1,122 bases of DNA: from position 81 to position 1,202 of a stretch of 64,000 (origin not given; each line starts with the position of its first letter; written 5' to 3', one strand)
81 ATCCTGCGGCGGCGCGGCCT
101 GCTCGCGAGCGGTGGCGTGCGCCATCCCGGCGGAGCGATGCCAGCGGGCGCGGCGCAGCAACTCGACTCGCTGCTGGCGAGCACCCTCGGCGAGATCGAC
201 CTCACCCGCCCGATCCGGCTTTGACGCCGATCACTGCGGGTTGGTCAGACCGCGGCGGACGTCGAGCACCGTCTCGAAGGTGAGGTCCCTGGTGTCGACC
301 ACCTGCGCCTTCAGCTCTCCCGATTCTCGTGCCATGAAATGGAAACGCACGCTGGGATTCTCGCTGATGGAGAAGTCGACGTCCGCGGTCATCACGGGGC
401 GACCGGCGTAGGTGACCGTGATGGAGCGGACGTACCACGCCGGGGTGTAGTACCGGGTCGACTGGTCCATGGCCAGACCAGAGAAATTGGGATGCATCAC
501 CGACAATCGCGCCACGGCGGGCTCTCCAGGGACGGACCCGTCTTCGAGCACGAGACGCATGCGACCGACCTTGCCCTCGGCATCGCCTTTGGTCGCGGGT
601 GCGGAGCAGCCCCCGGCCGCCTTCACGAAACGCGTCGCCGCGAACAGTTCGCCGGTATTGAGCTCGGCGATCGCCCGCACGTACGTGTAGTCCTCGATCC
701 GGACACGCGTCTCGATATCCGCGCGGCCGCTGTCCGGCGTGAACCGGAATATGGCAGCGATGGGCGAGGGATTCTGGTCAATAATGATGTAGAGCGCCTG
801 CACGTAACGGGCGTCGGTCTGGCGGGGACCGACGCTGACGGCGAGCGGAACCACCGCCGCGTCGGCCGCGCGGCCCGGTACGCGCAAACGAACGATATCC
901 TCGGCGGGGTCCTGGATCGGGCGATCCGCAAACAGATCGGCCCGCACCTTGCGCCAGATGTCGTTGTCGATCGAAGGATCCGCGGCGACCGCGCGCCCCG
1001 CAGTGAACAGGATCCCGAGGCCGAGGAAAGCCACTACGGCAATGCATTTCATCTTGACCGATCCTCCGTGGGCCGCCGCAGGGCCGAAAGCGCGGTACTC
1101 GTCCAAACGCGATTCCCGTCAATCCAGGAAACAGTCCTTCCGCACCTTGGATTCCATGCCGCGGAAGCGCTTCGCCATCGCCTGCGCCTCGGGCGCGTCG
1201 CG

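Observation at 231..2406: Uncharacterised exported module (S1 protease, Cys-containing protein, SoxY-SoxZ fusion-like thiol carrier) appended to a lanthanide-type XoxF operon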

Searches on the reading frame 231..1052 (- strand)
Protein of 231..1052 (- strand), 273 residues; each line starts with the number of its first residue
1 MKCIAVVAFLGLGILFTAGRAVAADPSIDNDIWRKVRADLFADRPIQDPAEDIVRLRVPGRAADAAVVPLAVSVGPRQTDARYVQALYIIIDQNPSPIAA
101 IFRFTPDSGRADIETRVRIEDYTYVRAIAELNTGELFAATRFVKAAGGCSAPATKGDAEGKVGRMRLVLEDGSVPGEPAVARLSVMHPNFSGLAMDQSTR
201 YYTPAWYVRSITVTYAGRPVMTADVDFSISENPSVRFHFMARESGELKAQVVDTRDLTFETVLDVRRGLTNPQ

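Call 3: search_protein_families(library=ncbifam, proteins=[window:231-1052:-], max_evalue=0.01)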
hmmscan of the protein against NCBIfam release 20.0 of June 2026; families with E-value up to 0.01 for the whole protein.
window:231-1052:- (273 aa): 4 families
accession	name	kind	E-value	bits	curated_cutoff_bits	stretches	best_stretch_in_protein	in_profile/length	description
TIGR04557.1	fuse_rel_SoxYZ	equivalog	8.5e-73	244.4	140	1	33-260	1-226/226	quinoprotein dehydrogenase-associated SoxYZ-like carrier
TIGR04488.1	SoxY_true_GGCGG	equivalog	1.1e-16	61.5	125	1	18-149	21-147/149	thiosulfate oxidation carrier protein SoxY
TIGR04487.1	SoxY_para_1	exception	1.8e-15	57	172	1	42-140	39-134/146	SoxY-related AACIE arm protein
TIGR04490.1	SoxZ_true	equivalog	2.1e-14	53.2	76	1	182-261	14-94/98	thiosulfate oxidation carrier complex protein SoxZ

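Call 4: search_protein_families(library=pfam, proteins=[window:231-1052:-], max_evalue=0.01)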
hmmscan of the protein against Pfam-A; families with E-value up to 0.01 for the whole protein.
window:231-1052:- (273 aa): 2 families
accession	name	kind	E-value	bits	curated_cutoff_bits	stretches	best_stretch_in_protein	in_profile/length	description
PF13501.12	SoxY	-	8.8e-32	110.1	28.4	1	39-149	3-112/112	Sulfur oxidation protein SoxY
PF08770.17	SoxZ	-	2.3e-25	88.6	25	1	174-261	7-95/98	Sulphur oxidation protein SoxZ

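Call 16: find_homologous_proteins(query=window:231-1052:-, max_evalue=0.00001)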
Query window:231-1052:- (273 aa): 3327 proteins with E <= 0.00001 among 8000 candidates; the best 120 are listed.
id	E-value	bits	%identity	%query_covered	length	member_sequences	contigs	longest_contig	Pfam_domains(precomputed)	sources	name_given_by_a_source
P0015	3.7e-175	599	100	100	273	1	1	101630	PF08770.18,PF13501.13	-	-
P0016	1.2e-154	531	90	100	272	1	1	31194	PF08770.18,PF13501.13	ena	-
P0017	2.2e-130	452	79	97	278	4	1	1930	PF08770.18,PF13501.13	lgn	-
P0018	1.4e-124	433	80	90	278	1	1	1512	PF08770.18,PF13501.13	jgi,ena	-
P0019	1.4e-123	429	75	98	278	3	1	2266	PF08770.18,PF13501.13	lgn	-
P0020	2.8e-121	422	77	90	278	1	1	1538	PF08770.18,PF13501.13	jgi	-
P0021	3.4e-121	422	73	98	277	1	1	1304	PF08770.18,PF13501.13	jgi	jgi:sulfur-oxidizing protein SoxY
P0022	7.6e-120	417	72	98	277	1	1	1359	PF08770.18,PF13501.13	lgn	-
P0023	2.0e-119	416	72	97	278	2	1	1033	PF08770.18,PF13501.13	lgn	-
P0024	2.3e-119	416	73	97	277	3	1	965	PF08770.18,PF13501.13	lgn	-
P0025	4.0e-118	412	77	89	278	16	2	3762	PF08770.18,PF13501.13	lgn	-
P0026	1.6e-117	410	78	84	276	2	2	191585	PF08770.18,PF13501.13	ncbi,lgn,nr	ncbi:MAG: quinoprotein dehydrogenase-associated SoxYZ-like carrier [Burkholderiales bacterium]|nr:qu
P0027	2.8e-116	406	77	86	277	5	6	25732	PF08770.18,PF13501.13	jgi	jgi:sulfur-oxidizing protein SoxY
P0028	1.0e-115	404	72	97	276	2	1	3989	PF08770.18,PF13501.13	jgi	jgi:sulfur-oxidizing protein SoxY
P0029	6.8e-115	401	77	86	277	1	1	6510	PF08770.18,PF13501.13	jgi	jgi:sulfur-oxidizing protein SoxY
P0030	5.0e-111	388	70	96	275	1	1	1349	PF08770.18,PF13501.13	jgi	jgi:sulfur-oxidizing protein SoxY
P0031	2.5e-103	363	66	95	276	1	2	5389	PF08770.18,PF13501.13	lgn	-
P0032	1.9e-96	341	60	99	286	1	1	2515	PF08770.18,PF13501.13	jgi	jgi:sulfur-oxidizing protein SoxY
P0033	6.7e-96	339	60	96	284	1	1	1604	PF08770.18,PF13501.13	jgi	jgi:sulfur-oxidizing protein SoxY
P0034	1.7e-95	338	58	98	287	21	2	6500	PF08770.18,PF13501.13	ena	-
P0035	1.9e-95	337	59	96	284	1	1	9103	PF08770.18,PF13501.13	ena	-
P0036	7.8e-95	335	59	96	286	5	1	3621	PF08770.18,PF13501.13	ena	-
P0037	8.3e-95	335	59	95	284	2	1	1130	PF08770.18,PF13501.13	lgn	-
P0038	9.2e-95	335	61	91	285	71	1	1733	PF08770.18,PF13501.13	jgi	-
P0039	2.6e-94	334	58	96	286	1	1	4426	PF08770.18,PF13501.13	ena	-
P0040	2.7e-94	334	60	89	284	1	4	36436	PF08770.18,PF13501.13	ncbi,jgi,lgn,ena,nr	ncbi:MAG TPA: quinoprotein dehydrogenase-associated SoxYZ-like carrier [Burkholderiales bacterium]|n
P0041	2.8e-94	334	60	89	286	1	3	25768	PF08770.18,PF13501.13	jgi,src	jgi:sulfur-oxidizing protein SoxY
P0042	7.6e-94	332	57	99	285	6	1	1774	PF08770.18,PF13501.13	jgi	-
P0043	8.2e-94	332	61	90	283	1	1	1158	PF08770.18,PF13501.13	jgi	jgi:sulfur-oxidizing protein SoxY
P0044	8.3e-94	332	58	96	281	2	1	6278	PF08770.18,PF13501.13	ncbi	-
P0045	9.2e-94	332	59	92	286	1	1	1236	PF08770.18,PF13501.13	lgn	-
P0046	1.1e-93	332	59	92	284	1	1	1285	PF08770.18,PF13501.13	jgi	jgi:sulfur-oxidizing protein SoxY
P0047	1.2e-93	331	80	67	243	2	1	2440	PF08770.18,PF01408.29,PF13501.13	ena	-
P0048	1.3e-93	331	57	96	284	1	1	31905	PF08770.18,PF13501.13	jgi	jgi:sulfur-oxidizing protein SoxY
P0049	1.6e-92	328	58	96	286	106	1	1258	PF08770.18,PF13501.13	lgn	-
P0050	3.4e-92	327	60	92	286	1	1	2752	PF08770.18,PF13501.13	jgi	jgi:sulfur-oxidizing protein SoxY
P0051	3.3e-91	323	57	96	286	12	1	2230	PF08770.18,PF13501.13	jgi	jgi:sulfur-oxidizing protein SoxY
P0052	3.7e-91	323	57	96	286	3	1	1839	PF08770.18,PF13501.13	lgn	-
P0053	3.9e-90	320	58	97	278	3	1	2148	PF08770.18,PF13501.13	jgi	jgi:sulfur-oxidizing protein SoxY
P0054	4.0e-90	320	55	97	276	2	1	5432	PF08770.18,PF13501.13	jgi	jgi:sulfur-oxidizing protein SoxY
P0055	7.3e-90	319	61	90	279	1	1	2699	PF08770.18,PF13501.13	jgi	-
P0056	8.9e-90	319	56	95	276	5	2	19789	PF08770.18,PF13501.13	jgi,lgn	jgi:sulfur-oxidizing protein SoxY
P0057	9.8e-90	319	58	88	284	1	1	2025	PF08770.18,PF13501.13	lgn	-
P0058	1.2e-89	318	60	93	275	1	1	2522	PF08770.18,PF13501.13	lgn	-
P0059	1.5e-89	318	58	86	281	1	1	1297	PF08770.18,PF13501.13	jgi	jgi:sulfur-oxidizing protein SoxY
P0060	2.8e-89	317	61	90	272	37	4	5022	PF08770.18,PF13501.13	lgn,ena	-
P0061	3.1e-89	317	62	86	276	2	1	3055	PF08770.18,PF13501.13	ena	-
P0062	5.8e-89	316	59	88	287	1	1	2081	PF08770.18,PF13501.13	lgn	-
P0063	8.1e-89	316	56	91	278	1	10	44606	PF08770.18,PF13501.13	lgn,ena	-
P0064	9.2e-89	315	58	87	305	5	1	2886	PF08770.18,PF13501.13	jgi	jgi:sulfur-oxidizing protein SoxY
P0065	1.0e-88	315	55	97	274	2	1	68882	PF08770.18,PF13501.13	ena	-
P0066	1.7e-88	315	58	87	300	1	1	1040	PF08770.18,PF13501.13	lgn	-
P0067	1.8e-88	314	56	96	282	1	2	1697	PF08770.18,PF13501.13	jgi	jgi:sulfur-oxidizing protein SoxY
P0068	2.4e-88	314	56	97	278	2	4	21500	PF08770.18,PF13501.13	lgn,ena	-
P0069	2.7e-88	314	55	98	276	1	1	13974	PF08770.18,PF13501.13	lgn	-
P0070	2.9e-88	314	56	96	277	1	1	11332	PF08770.18,PF13501.13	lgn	-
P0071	5.3e-88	313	58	94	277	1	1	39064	PF08770.18,PF13501.13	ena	-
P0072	5.7e-88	313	56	96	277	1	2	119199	PF08770.18,PF13501.13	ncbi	-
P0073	6.5e-88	313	58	88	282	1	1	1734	PF08770.18,PF13501.13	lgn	-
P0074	7.0e-88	313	58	88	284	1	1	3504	PF08770.18,PF13501.13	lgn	-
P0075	7.4e-88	312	54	98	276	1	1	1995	PF08770.18,PF13501.13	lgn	-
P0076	7.6e-88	312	54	99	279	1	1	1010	PF08770.18,PF13501.13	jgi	-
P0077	8.0e-88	312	54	97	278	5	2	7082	PF08770.18,PF13501.13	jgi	jgi:sulfur-oxidizing protein SoxY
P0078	8.4e-88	312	57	93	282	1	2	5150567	PF08770.18,PF13501.13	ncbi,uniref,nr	ncbi:quinoprotein dehydrogenase-associated SoxYZ-like carrier [Thauera sinica]|uniref:Quinoprotein d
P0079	8.8e-88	312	59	89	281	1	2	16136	PF08770.18,PF13501.13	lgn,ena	-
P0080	1.5e-87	311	58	88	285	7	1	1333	PF08770.18,PF13501.13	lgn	-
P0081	1.5e-87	311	55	98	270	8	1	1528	PF08770.18,PF13501.13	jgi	jgi:sulfur-oxidizing protein SoxY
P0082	1.6e-87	311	57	89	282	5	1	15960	PF08770.18,PF13501.13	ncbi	-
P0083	1.7e-87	311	58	93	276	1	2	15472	PF08770.18,PF13501.13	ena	-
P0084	2.0e-87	311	58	91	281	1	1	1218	PF08770.18,PF13501.13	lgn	-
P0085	2.3e-87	311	59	89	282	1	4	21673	PF08770.18,PF13501.13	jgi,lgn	-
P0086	4.4e-87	310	54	98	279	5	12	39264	PF08770.18,PF13501.13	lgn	-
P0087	4.8e-87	310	59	89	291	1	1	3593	PF08770.18,PF13501.13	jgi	jgi:sulfur-oxidizing protein SoxY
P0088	5.1e-87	310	55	96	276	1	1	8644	PF08770.18,PF13501.13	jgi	jgi:sulfur-oxidizing protein SoxY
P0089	5.8e-87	310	59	89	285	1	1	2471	PF08770.18,PF13501.13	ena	-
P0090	6.7e-87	309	58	86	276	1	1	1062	PF08770.18,PF13501.13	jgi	jgi:sulfur-oxidizing protein SoxY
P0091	7.4e-87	309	58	87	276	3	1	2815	PF08770.18,PF13501.13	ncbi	-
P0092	7.5e-87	309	56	96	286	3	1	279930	PF08770.18,PF13501.13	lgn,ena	-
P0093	7.9e-87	309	56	93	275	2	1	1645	PF08770.18,PF13501.13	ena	-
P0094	8.2e-87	309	59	87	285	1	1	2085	PF08770.18,PF13501.13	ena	-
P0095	8.5e-87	309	58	88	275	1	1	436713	PF08770.18,PF13501.13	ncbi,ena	-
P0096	1.0e-86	309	59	87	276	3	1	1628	PF08770.18,PF13501.13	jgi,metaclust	metaclust:\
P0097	1.0e-86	309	58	87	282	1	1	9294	PF08770.18,PF13501.13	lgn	-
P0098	1.3e-86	308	60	87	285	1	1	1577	PF08770.18,PF13501.13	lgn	-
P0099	1.4e-86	308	59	87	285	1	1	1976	PF08770.18,PF13501.13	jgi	jgi:sulfur-oxidizing protein SoxY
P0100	1.4e-86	308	54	95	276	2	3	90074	PF08770.18,PF13501.13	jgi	jgi:sulfur-oxidizing protein SoxY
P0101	1.5e-86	308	59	90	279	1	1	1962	PF08770.18,PF13501.13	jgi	jgi:sulfur-oxidizing protein SoxY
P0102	1.5e-86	308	56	90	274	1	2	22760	PF08770.18,PF13501.13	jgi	jgi:sulfur-oxidizing protein SoxY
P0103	1.7e-86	308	55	96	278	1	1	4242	PF08770.18,PF13501.13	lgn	-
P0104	1.7e-86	308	59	87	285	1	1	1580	PF08770.18,PF13501.13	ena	-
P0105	1.8e-86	308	59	87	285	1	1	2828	PF08770.18,PF13501.13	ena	-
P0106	1.8e-86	308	58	87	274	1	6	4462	PF08770.18,PF13501.13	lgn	-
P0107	1.9e-86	308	59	87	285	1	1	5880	PF08770.18,PF13501.13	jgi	jgi:sulfur-oxidizing protein SoxY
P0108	1.9e-86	308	59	87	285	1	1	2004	PF08770.18,PF13501.13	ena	-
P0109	2.0e-86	308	59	87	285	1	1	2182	PF08770.18,PF13501.13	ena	-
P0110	2.0e-86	308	59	87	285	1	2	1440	PF08770.18,PF13501.13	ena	-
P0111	2.1e-86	308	56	97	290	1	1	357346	PF08770.18,PF13501.13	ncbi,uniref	ncbi:quinoprotein dehydrogenase-associated SoxYZ-like carrier [Variovorax humicola]|uniref:Quinoprot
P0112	2.3e-86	308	58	87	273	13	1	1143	PF08770.18,PF13501.13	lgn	-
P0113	2.4e-86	308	55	97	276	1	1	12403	PF08770.18,PF13501.13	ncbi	-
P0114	2.5e-86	307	52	96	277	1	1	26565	PF08770.18,PF13501.13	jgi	jgi:sulfur-oxidizing protein SoxY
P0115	2.6e-86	307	55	97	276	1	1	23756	PF08770.18,PF13501.13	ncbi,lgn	-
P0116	2.6e-86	307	59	87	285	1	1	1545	PF08770.18,PF13501.13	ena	-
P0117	2.8e-86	307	59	87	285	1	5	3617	PF08770.18,PF13501.13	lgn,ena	-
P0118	2.9e-86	307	59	87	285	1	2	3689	PF08770.18,PF13501.13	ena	-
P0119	3.1e-86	307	58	87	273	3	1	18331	PF08770.18,PF13501.13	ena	-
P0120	3.1e-86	307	57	89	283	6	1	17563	PF08770.18,PF13501.13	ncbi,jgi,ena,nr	ncbi:MAG TPA: quinoprotein dehydrogenase-associated SoxYZ-like carrier [Burkholderiales bacterium]|n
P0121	3.8e-86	307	55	96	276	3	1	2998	PF08770.18,PF13501.13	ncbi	-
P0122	4.0e-86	307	57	96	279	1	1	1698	PF08770.18,PF13501.13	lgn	-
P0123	4.5e-86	307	59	87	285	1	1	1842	PF08770.18,PF13501.13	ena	-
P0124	4.7e-86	307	58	90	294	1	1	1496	PF08770.18,PF13501.13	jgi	jgi:sulfur-oxidizing protein SoxY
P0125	5.2e-86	306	54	96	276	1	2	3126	PF08770.18,PF13501.13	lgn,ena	-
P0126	5.6e-86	306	53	98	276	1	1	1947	PF08770.18,PF13501.13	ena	-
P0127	5.6e-86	306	55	97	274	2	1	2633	PF08770.18,PF13501.13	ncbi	-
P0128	5.9e-86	306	58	86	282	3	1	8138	PF08770.18,PF13501.13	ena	-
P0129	6.3e-86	306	56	89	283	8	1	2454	PF08770.18,PF13501.13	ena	-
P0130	6.3e-86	306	57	96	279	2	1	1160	PF08770.18,PF13501.13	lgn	-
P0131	6.6e-86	306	56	97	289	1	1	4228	PF08770.18,PF13501.13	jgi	jgi:sulfur-oxidizing protein SoxY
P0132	6.7e-86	306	52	98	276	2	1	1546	PF08770.18,PF13501.13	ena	-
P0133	7.1e-86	306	58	87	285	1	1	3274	PF08770.18,PF13501.13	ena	-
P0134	8.6e-86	306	54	96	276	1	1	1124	PF08770.18,PF13501.13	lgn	-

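Call 41: search_solved_structures(query=window:231-1052:-, max_evalue=0.01, show_alignments=2)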
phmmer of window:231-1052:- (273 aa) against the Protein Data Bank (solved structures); distinct sequences matched with E-value up to 0.01: 5.
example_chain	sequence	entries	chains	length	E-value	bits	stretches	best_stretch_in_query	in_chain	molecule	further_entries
4uwq_B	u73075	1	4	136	2.7e-08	36.9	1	50-149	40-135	SOXY PROTEIN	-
4uwq_C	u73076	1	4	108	0.00046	23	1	177-260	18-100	SOXZ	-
1v8h_A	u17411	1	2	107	0.00046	23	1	177-260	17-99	sulfur oxidation protein SoxZ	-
2ox5_Y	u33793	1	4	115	0.0016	21.3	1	76-150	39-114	SoxY protein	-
2oxg_Y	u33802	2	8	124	0.0019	21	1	76-150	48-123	SoxY protein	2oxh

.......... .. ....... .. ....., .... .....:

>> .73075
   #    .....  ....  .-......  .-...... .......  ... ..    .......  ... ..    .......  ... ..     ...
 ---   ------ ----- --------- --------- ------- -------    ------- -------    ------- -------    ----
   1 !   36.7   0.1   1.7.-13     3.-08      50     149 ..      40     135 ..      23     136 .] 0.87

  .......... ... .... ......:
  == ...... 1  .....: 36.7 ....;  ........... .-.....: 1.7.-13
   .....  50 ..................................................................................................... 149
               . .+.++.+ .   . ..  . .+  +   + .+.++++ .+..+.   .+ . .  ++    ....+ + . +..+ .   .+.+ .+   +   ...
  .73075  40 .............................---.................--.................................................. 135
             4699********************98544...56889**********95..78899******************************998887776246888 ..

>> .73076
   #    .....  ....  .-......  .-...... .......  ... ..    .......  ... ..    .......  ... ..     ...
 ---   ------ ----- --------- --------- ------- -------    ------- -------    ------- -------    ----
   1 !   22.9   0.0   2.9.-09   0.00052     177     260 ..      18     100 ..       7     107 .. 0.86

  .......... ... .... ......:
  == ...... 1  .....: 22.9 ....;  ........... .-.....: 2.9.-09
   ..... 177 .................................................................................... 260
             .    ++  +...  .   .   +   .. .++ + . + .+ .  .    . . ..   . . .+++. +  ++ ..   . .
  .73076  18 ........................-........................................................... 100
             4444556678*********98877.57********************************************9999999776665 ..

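Call 48: find_encoding_contigs(protein=P0078, flank=10000, max_places=1)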
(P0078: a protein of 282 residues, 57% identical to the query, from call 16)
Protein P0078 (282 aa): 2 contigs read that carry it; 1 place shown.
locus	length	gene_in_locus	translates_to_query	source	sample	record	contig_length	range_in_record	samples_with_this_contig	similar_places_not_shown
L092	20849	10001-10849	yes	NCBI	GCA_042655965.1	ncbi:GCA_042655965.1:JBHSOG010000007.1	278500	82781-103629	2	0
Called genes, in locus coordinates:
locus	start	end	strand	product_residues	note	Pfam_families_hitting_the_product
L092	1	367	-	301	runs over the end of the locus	PF09176:Mpt_N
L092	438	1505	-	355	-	PF00288:GHMP_kinases_N (weak), PF08544:GHMP_kinases_C (weak)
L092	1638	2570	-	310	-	PF01874:CitG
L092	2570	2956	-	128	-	PF01329:Pterin_4a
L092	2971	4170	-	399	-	PF02655:ATP-grasp_3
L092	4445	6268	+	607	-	PF01011:PQQ, PF13360:PQQ_2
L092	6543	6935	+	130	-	PF13442:Cytochrome_CBB3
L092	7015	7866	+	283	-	-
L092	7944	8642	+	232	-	-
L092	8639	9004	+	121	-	-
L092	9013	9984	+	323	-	PF00753:Lactamase_B, PF12706:Lactamase_B_2 (faint)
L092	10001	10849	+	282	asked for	PF13501:SoxY, PF08770:SoxZ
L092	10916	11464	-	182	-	PF11684:DUF3280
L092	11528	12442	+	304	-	PF00753:Lactamase_B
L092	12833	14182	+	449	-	PF00989:PAS (weak), PF08448:PAS_4, PF13188:PAS_8 (faint), PF13426:PAS_9 (faint), PF08447:PAS_3, PF00990:GGDEF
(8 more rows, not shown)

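Call 49: find_encoding_contigs(protein=P0100, flank=10000, max_places=1)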
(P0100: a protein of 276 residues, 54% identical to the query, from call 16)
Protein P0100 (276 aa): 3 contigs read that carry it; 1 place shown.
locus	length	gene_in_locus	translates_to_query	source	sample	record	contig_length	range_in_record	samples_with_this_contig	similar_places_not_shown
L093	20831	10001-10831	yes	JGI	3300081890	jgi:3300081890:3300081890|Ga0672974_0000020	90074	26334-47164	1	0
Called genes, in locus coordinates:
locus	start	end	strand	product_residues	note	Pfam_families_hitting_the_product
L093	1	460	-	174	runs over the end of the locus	PF13442:Cytochrome_CBB3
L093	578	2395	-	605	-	PF01011:PQQ, PF13570:Beta-prop_ACSF4 (faint), PF13360:PQQ_2, PF01011:PQQ (weak)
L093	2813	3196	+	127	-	PF01329:Pterin_4a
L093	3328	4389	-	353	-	PF13519:VWA_2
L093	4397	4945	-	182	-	-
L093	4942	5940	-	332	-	PF00092:VWA, PF13519:VWA_2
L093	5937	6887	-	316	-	-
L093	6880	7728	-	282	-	PF01882:DUF58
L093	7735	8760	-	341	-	PF20030:bpMoxR, PF07726:AAA_3, PF07728:AAA_5, PF17863:AAA_lid_2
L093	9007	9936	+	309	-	PF00753:Lactamase_B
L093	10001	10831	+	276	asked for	PF13501:SoxY, PF08770:SoxZ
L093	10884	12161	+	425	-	PF00174:Oxidored_molyb, PF03404:Mo-co_dimer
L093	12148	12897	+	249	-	PF00034:Cytochrom_C, PF13442:Cytochrome_CBB3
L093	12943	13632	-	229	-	-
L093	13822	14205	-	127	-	-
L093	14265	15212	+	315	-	PF00753:Lactamase_B, PF19583:ODP (weak)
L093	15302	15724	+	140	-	PF02152:FolB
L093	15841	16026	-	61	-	-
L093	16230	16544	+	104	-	-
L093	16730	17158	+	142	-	PF13442:Cytochrome_CBB3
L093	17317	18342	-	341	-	PF00126:HTH_1, PF03466:LysR_substrate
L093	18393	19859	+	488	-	PF02788:RuBisCO_large_N, PF00016:RuBisCO_large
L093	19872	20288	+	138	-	PF00101:RuBisCO_small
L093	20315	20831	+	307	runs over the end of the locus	PF07728:AAA_5 (faint), PF13401:AAA_22 (faint), PF00004:AAA, PF17866:AAA_lid_6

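Call 50: find_encoding_contigs(protein=P0095, flank=10000, max_places=1)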
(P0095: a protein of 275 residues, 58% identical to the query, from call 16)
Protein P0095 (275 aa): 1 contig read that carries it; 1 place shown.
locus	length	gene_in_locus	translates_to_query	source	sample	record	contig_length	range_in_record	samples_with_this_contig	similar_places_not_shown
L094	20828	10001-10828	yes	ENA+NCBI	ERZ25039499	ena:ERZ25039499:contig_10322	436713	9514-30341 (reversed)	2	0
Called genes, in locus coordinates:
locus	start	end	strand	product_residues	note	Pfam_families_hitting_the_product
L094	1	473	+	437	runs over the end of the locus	-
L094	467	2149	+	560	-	PF07969:Amidohydro_3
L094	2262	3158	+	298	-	PF01913:FTR, PF02741:FTR_C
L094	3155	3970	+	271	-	PF01493:GXGXG (weak)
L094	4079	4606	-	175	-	PF01288:HPPK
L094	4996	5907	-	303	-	-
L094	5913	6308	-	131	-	PF13442:Cytochrome_CBB3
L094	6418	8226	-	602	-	PF01011:PQQ, PF13360:PQQ_2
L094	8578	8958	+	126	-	PF01329:Pterin_4a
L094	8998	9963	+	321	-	PF00753:Lactamase_B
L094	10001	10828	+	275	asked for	PF13501:SoxY, PF08770:SoxZ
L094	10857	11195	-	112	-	-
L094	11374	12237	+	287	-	PF00753:Lactamase_B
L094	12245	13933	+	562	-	PF01257:2Fe-2S_thioredx, PF01512:Complex1_51K, PF10589:NADH_4Fe-4S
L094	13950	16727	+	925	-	PF13510:Fer2_4, PF13237:Fer4_10 (weak), PF22117:Fer4_Nqo3, PF12838:Fer4_7, PF13187:Fer4_9 (weak), PF04879:Molybdop_Fe4S4, PF00384:Molybdopterin, PF01568:Molydop_binding, +4 more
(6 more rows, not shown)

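Call 66: predict_structure(alignment_id=A1)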
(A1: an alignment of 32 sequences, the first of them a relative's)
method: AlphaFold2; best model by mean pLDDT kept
length: 273 residues; sequences in the alignment: 32
mean_pLDDT: 85.0   pTM: 0.82
mean pLDDT of the five models: 85.0, 83.6, 82.6, 82.3, 81.5
residues with pLDDT >= 90: 156; 70-90: 70; 50-70: 38; < 50: 9
segments of 3 or more residues with pLDDT < 50: 271-273
pLDDT, mean of each block of 10 residues (from residue 1): 52 54 68 96 95 94 79 91 97 92 94 92 95 97 75 59 91 79 91 79 88 96 91 90 93 96 81 42
secondary structure, 60 per line:
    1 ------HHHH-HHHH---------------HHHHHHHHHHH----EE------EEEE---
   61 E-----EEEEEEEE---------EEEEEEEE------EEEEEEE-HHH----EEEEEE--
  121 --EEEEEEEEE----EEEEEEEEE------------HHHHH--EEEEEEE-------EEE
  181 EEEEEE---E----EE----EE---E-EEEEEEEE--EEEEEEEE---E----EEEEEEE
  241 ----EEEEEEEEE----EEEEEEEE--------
elements in order: H7-10 H12-15 H31-41 E54-57 E67-74 E84-91 E98-104 E113-118 E123-131 E136-144 H157-161 E164-170 E178-186 E208-215 E218-225 E234-240 E245-253 E258-265
